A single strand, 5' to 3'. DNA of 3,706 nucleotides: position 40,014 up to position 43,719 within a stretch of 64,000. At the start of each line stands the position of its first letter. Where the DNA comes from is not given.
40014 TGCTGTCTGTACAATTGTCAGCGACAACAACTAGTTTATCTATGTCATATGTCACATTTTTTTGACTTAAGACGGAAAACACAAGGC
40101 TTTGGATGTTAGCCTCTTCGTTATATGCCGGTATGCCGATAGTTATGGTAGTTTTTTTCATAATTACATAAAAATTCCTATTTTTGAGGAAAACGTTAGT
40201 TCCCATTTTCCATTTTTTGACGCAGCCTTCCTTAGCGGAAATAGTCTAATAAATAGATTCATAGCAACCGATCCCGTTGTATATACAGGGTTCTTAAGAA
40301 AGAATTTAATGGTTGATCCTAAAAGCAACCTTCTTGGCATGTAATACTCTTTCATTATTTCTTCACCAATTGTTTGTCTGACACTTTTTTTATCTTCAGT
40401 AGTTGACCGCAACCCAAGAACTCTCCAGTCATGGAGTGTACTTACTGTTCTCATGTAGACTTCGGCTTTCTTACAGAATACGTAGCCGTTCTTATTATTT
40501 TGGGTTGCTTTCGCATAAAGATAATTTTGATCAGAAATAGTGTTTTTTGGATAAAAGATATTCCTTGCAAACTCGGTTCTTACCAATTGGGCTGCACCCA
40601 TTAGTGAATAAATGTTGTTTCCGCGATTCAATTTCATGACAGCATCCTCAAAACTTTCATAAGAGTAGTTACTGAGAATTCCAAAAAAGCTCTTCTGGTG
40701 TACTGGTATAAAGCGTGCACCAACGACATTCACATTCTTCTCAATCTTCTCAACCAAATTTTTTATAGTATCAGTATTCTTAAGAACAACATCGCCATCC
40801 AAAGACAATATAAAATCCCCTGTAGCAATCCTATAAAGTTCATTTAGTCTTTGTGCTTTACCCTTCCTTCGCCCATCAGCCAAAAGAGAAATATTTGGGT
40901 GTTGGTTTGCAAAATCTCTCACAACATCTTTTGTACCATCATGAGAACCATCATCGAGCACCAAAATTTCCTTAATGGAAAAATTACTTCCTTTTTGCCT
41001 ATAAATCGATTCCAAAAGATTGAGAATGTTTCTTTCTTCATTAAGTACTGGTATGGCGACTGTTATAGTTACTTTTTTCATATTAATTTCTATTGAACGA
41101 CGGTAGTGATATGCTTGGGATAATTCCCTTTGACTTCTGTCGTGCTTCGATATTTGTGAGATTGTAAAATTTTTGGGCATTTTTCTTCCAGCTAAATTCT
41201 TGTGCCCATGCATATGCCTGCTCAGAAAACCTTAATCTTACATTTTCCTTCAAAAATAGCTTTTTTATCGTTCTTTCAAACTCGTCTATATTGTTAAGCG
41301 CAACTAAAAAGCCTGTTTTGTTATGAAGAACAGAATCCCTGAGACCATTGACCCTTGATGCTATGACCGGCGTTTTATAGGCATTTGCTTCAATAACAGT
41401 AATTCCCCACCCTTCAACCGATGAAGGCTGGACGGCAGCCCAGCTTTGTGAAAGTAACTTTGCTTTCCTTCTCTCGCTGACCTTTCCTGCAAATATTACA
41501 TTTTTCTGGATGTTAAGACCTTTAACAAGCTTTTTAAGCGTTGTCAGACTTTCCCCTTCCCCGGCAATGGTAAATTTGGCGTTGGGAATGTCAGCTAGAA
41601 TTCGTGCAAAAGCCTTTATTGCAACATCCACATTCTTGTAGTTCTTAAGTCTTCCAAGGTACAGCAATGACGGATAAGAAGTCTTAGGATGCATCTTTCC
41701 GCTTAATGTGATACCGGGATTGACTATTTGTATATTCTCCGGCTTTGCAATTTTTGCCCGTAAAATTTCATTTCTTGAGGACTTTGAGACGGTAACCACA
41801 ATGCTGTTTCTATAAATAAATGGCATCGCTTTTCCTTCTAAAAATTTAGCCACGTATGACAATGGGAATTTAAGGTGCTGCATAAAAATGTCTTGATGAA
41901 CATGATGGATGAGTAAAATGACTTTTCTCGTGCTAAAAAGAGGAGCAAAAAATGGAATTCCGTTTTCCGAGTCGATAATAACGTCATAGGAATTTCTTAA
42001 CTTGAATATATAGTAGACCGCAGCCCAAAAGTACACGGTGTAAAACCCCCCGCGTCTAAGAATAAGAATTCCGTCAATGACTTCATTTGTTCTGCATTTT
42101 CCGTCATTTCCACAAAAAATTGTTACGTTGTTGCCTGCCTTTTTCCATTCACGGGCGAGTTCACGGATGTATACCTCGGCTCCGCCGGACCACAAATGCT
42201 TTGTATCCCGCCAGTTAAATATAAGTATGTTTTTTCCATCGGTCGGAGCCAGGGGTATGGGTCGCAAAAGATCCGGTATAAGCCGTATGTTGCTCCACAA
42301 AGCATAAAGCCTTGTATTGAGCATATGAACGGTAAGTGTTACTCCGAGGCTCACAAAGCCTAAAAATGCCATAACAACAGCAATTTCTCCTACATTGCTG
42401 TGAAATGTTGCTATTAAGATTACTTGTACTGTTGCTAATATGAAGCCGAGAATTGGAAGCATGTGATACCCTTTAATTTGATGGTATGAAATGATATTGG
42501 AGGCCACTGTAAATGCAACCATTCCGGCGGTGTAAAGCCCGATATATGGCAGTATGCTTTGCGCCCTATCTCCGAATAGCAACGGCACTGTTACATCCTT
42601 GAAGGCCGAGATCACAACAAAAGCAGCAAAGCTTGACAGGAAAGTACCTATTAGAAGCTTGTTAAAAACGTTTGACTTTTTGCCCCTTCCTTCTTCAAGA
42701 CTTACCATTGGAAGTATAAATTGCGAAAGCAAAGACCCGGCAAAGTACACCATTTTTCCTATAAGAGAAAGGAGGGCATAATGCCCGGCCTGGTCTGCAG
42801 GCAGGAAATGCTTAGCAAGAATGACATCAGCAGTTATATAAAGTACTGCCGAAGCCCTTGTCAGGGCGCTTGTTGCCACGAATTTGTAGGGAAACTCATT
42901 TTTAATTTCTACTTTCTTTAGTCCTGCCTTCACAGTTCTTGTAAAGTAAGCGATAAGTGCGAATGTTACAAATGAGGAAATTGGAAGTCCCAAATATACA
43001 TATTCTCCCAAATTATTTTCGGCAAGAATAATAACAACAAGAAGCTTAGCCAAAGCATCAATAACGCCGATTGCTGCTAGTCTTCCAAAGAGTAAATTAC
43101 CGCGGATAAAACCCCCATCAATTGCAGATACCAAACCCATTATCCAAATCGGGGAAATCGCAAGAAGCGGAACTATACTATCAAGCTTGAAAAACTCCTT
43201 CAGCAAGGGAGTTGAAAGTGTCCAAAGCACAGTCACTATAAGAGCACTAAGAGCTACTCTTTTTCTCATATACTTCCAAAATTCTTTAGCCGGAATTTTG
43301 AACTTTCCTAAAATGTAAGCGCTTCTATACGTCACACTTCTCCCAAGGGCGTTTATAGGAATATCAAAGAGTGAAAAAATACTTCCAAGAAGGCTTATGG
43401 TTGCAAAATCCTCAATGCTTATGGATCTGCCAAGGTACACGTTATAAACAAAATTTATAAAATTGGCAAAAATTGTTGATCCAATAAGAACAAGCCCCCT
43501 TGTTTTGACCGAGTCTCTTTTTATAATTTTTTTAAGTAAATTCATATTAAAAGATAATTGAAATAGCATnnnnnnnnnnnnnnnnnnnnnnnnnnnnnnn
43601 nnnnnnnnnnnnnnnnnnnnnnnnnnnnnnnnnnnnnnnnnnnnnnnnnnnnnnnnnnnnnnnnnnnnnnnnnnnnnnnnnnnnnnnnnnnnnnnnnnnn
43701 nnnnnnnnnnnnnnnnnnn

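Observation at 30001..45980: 16-kb glycan synthesis/remodelling operon with two unusual fusions (Wzx-GT4 and Dpm1-like GT2 plus processive GT2 synthase)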

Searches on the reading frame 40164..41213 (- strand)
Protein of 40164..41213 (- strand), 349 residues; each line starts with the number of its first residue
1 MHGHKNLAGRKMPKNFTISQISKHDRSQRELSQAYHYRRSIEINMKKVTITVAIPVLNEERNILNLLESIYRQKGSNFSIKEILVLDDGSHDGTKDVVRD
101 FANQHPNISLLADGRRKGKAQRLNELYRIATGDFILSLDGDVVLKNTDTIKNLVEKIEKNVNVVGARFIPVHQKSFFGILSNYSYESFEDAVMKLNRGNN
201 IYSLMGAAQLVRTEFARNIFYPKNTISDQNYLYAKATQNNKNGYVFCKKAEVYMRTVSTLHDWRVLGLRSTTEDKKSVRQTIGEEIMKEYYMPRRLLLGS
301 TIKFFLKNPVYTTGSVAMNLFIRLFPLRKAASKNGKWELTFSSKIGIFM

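Call 4: search_protein_families(library=pfam, proteins=[window:40164-41213:-], max_evalue=0.01)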
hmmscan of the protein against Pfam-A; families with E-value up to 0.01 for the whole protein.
window:40164-41213:- (349 aa): 4 families
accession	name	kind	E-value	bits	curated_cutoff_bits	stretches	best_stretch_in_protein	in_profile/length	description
PF00535.33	Glycos_transf_2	-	5.4e-26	92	23.3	1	51-219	1-167/168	Glycosyl transferase family 2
PF13641.12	Glyco_tranf_2_3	-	7.8e-12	46.1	27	1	50-258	3-215/230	Glycosyltransferase like family 2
PF10111.15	Glyco_tranf_2_2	-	0.00097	19.1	27.3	1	51-157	1-111/276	Glycosyltransferase like family 2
PF13704.12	Glyco_tranf_2_4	-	0.0095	16.9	27.5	0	67-142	7-82/98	Glycosyl transferase family 2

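Call 6: search_protein_families(library=ncbifam, proteins=[window:40164-41213:-], max_evalue=0.01)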
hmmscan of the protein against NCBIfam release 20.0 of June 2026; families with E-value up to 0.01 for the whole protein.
window:40164-41213:- (349 aa): 23 families
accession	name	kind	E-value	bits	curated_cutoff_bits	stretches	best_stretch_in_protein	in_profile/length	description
TIGR03937.1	PgaC_IcaA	equivalog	1.6e-17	63.6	422.3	1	43-163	39-156/407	poly-beta-1,6-N-acetyl-D-glucosamine synthase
TIGR03111.1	glyc2_xrt_Gpos1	hypoth_equivalog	1.3e-15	57.2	363.95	1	38-261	39-273/439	TIGR03111 family XrtG-associated glycosyltransferase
TIGR04283.1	glyco_like_mftF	equivalog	9.8e-12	44.9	182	1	50-175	1-115/221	TIGR04283 family arsenosugar biosynthesis glycosyltransferase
NF010496.0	PRK13915.1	equivalog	1.2e-11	44.2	262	1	37-163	20-150/307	glucosyl-3-phosphoglycerate synthase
NF047588.1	GlcsyltransPgfSStrep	equivalog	2e-11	43.7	500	1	49-185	2-138/308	glycosyltransferase PgfS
NF007986.1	PRK10714.1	equivalog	3.1e-10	39.6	529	1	46-169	6-127/316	undecaprenyl-phosphate 4-deoxy-4-formamido-L-arabinose transferase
TIGR04182.1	glyco_TIGR04182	equivalog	4.4e-10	39.4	325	1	50-176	2-118/293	S-layer glycoprotein N-glycosyltransferase AglJ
NF045692.1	OglycostaseCruG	equivalog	5.1e-10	38.8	600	1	49-114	42-104/386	2'-O-glycosyltransferase CruG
TIGR03965.1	mycofact_glyco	equivalog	8.2e-10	38.1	280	1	47-174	73-197/467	mycofactocin biosynthesis glycosyltransferase MftF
NF007482.0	PRK10073.1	equivalog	8.3e-10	38.2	423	1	47-147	5-101/334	glycosyltransferase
NF053739.1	GlytfEpsEBac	equivalog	1.4e-09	37.3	450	1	50-179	3-131/265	glycosyltransferase EpsE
NF038302.1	EPS_HpsE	equivalog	1.6e-09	37.2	300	1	49-145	2-100/307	hormogonium polysaccharide biosynthesis glycosyltransferase HpsE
NF050050.1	ProtGlycPglI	equivalog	1.8e-08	34.2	500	1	49-162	3-113/306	GalNAc(5)-diNAcBac-PP-undecaprenol beta-1,3-glucosyltransferase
NF047683.1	TeichurnBiosyTuaG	equivalog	2.3e-07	30.7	400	1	46-152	4-107/252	teichuronic acid biosynthesis protein TuaG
TIGR04242.1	nodulat_NodC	equivalog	2.5e-07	30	550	1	47-160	47-159/395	chitooligosaccharide synthase NodC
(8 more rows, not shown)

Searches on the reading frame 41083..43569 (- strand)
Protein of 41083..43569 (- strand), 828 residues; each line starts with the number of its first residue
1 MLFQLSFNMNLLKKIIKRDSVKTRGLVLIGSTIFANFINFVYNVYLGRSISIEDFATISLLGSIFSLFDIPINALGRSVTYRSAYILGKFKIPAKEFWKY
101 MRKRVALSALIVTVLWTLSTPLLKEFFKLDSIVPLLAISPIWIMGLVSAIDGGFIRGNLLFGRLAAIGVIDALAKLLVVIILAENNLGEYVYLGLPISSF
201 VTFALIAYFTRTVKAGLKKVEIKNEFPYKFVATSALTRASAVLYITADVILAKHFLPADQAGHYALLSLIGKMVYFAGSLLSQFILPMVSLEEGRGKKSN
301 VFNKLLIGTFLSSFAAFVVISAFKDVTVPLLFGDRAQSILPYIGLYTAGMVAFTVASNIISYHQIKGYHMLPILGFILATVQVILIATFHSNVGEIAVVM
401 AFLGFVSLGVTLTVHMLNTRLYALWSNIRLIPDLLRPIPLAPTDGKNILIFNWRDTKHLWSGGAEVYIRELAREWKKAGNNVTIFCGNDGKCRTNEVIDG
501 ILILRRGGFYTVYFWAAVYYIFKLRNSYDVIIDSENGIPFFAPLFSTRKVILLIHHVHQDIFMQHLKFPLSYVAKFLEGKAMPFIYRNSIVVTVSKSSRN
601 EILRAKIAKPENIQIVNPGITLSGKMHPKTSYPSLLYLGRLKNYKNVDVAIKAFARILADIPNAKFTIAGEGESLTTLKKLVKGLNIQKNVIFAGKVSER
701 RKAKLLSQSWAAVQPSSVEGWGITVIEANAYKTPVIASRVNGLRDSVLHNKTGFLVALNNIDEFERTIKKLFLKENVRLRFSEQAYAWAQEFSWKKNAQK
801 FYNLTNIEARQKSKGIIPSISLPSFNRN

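Call 4: search_protein_families(library=pfam, proteins=[window:41083-43569:-], max_evalue=0.01)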
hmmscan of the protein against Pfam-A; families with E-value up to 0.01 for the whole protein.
window:41083-43569:- (828 aa): 5 families
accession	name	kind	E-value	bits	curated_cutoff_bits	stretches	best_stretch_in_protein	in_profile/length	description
PF00534.26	Glycos_transf_1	-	2.2e-43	148.2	26.4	1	630-788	13-172/172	Glycosyl transferases group 1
PF13692.12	Glyco_trans_1_4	-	5.8e-31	108.1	27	1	633-771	2-139/142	Glycosyl transferases group 1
PF13439.12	Glyco_transf_4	-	1.3e-15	58.2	28.5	1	462-622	2-168/170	Glycosyltransferase Family 4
PF20706.3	GT4-conflict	-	3.9e-10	39.7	26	1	589-746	148-319/385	Family 4 Glycosyltransferase in conflict systems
PF13579.12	Glyco_trans_4_4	-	2.4e-07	31.7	29.7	1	462-619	1-158/158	Glycosyl transferase 4-like domain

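Call 6: search_protein_families(library=ncbifam, proteins=[window:41083-43569:-], max_evalue=0.01)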
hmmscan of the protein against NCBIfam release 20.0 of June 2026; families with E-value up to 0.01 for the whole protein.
window:41083-43569:- (828 aa): 42 families (the best 25 are shown)
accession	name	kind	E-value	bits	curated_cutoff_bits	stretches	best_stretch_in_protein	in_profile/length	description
TIGR03449.1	mycothiol_MshA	equivalog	1e-26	93.8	462.5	1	596-803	173-398/406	D-inositol-3-phosphate glycosyltransferase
NF041010.1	glycosy_Agl16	equivalog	1.2e-25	90.2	575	1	462-803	15-346/352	glycosylation protein Agl16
TIGR03999.1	thiol_BshA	equivalog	1.7e-20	73.3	273.7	1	637-802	204-367/375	N-acetyl-alpha-D-glucosaminyl L-malate synthase BshA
NF046085.1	XrtY_assoc_Gly1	equivalog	7.4e-19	67.8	400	1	591-804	164-380/387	XrtY-associated glycosyltransferase XYAG1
NF041876.1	EPS_EpsE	equivalog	1.1e-18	67.7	400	1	634-799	216-387/389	exopolysaccharide biosynthesis GT4 family glycosyltransferase EpsE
TIGR03088.1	stp2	hypoth_equivalog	3.3e-18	65.9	409.05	1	636-804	198-369/374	TIGR03088 family PEP-CTERM/XrtA system glycosyltransferase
TIGR04157.1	glyco_rSAM_CFB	subfamily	6.3e-18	64.9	400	1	635-808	230-399/406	TIGR04157 family glycosyltransferase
NF047880.1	glyco_SdgA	exception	3.3e-17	62.2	800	1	607-806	287-488/488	serine-aspartate repeat adhesin O-glycosyltransferase SdgA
NF050063.1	ProtGlycPglJ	equivalog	3.5e-17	62.7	500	1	582-800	138-358/363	N-acetylgalactosamine-N,N'-diacetylbacillosaminyl-diphospho-undecaprenol 4-alpha-N-acetylgalactosaminyltransferase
TIGR02149.1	glgA_Coryne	subfamily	4e-17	62.4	302.4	1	590-804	147-386/391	glycogen synthase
NF050056.1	ProtGlycPglH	equivalog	2.1e-16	59.9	600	1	615-805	162-350/354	GalNAc-alpha-(1->4)-GalNAc-alpha-(1->3)-diNAcBac-PP-undecaprenol alpha-1,4-N-acetyl-D-galactosaminyltransferase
NF038229.1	Glyco4_Geo_Pelo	equivalog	9.2e-16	57.8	400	1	590-805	112-333/338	GPMC system family 4 glycosyltransferase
NF038295.1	EPS_HpsP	equivalog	1.2e-14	54.1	550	1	625-801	200-380/388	hormogonium polysaccharide biosynthesis glycosyltransferase HpsP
TIGR02095.1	glgA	subfamily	1.7e-13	50.1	328.45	1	627-804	289-473/477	glycogen/starch synthase, ADP-glucose type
NF007396.0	PRK09922.1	equivalog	1.8e-13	50.1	385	1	594-776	142-328/361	lipopolysaccharide 1,6-galactosyltransferase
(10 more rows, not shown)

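Call 12: search_solved_structures(query=window:41083-43569:-, max_evalue=0.01)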
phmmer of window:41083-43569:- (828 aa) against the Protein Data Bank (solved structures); distinct sequences matched with E-value up to 0.01: 72 (the best 60 are shown).
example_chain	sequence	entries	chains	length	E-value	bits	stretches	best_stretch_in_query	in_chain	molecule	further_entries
2jjm_A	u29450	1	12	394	5.9e-15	57.9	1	633-785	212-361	GLYCOSYL TRANSFERASE, GROUP 1 FAMILY PROTEIN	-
3mbo_A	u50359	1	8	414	6.7e-15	57.7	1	633-785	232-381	Glycosyltransferase, group 1 family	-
3c4q_A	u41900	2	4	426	1.4e-12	50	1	635-806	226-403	Predicted glycosyltransferases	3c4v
6d9t_A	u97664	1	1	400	1.5e-12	49.9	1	634-765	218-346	Glycosyl transferase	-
3c48_A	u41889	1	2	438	1.5e-12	49.9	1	635-806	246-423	Predicted glycosyltransferases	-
6n1x_A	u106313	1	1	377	1.6e-12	49.8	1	634-764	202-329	Glycosyltransferase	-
6kih_A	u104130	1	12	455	1.3e-11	46.8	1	612-771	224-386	Tll1590 protein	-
4x6l_A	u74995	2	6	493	1.4e-11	46.8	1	518-806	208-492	TarM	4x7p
4x7m_A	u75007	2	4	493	1.4e-11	46.8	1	518-806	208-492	TarM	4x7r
4wac_A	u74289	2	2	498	1.4e-11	46.7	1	518-806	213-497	Glycosyl transferase, group 1 family protein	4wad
7qsg_A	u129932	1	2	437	1.7e-09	39.8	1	591-798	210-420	D-inositol 3-phosphate glycosyltransferase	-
3fro_A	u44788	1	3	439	6.3e-09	37.9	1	635-802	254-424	GlgA glycogen synthase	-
2bis_A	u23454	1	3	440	6.3e-09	37.9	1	635-802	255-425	GLGA GLYCOGEN SYNTHASE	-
3l01_A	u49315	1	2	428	7.7e-09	37.7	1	635-802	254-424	GlgA glycogen synthase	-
3okc_A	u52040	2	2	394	9.2e-09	37.4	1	633-811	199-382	GDP-mannose-dependent alpha-(1-6)-phosphatidylinositol monomannoside mannosyltransferase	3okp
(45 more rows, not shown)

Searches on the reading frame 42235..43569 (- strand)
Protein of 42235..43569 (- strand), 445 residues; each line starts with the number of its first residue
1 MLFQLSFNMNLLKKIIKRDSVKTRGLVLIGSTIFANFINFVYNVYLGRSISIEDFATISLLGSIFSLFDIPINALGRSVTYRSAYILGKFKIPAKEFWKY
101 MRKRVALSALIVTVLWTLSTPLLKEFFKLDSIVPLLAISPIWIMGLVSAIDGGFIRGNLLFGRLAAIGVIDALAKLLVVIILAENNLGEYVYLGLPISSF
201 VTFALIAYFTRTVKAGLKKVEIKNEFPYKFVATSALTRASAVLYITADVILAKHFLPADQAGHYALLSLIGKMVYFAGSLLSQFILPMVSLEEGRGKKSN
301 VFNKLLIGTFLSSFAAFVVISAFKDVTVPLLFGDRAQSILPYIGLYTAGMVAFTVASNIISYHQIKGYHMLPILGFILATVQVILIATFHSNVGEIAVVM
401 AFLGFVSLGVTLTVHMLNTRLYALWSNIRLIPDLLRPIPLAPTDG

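Call 13: search_protein_families(library=pfam, proteins=[window:42235-43569:-], max_evalue=10)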
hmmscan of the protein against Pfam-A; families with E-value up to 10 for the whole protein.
window:42235-43569:- (445 aa): 2 families
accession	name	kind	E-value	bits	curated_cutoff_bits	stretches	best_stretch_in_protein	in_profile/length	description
PF01943.22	Polysacc_synt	-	2.7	7.8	28.2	1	26-268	6-248/274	Polysaccharide biosynthesis protein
PF24357.1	TMD0_ABC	-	9.5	6.8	27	1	374-418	69-116/159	ABC transporter TMD0 domain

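Call 27: search_solved_structures(query=A2, max_evalue=10, show_alignments=1)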
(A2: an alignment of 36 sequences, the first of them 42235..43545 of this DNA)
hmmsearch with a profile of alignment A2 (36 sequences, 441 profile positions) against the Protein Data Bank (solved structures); distinct sequences matched with E-value up to 10: 1.
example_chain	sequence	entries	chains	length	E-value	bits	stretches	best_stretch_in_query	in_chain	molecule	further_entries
6tpg_A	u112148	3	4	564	0.0029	20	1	258-354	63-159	Orexin receptor type 2,GlgA glycogen synthase,Hypocretin receptor-2 | Orexin receptor type 2,GlgA glycogen synthase,Orexin receptor type 2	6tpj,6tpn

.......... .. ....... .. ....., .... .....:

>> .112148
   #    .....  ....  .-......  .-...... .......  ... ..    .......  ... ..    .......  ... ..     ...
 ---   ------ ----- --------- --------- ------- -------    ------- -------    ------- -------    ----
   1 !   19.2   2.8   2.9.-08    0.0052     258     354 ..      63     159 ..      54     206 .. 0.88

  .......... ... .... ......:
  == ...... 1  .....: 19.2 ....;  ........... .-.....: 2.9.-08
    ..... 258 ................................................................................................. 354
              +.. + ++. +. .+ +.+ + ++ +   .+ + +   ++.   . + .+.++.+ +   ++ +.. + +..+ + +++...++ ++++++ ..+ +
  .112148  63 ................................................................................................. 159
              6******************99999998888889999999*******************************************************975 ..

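Call 28: search_protein_families(library=pfam, alignment_id=A2, max_evalue=0.01)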
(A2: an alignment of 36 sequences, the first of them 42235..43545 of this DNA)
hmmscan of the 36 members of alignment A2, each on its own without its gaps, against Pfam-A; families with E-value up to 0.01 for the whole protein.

A. member 1, window:42235-43545:- (437 aa): 0 families

B. families by the number of members that match (of 36 scanned): 5 families
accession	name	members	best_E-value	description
PF01943.22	Polysacc_synt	9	4.9e-11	Polysaccharide biosynthesis protein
PF13440.11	Polysacc_synt_3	3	1.5e-12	Polysaccharide biosynthesis protein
PF01554.23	MatE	3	0.0005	MatE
PF20872.2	MalF_N_TM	1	0.00022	MalF, N-terminal region, transmembrane helices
PF23815.1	DUF7186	1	0.00035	Family of unknown function (DUF7186)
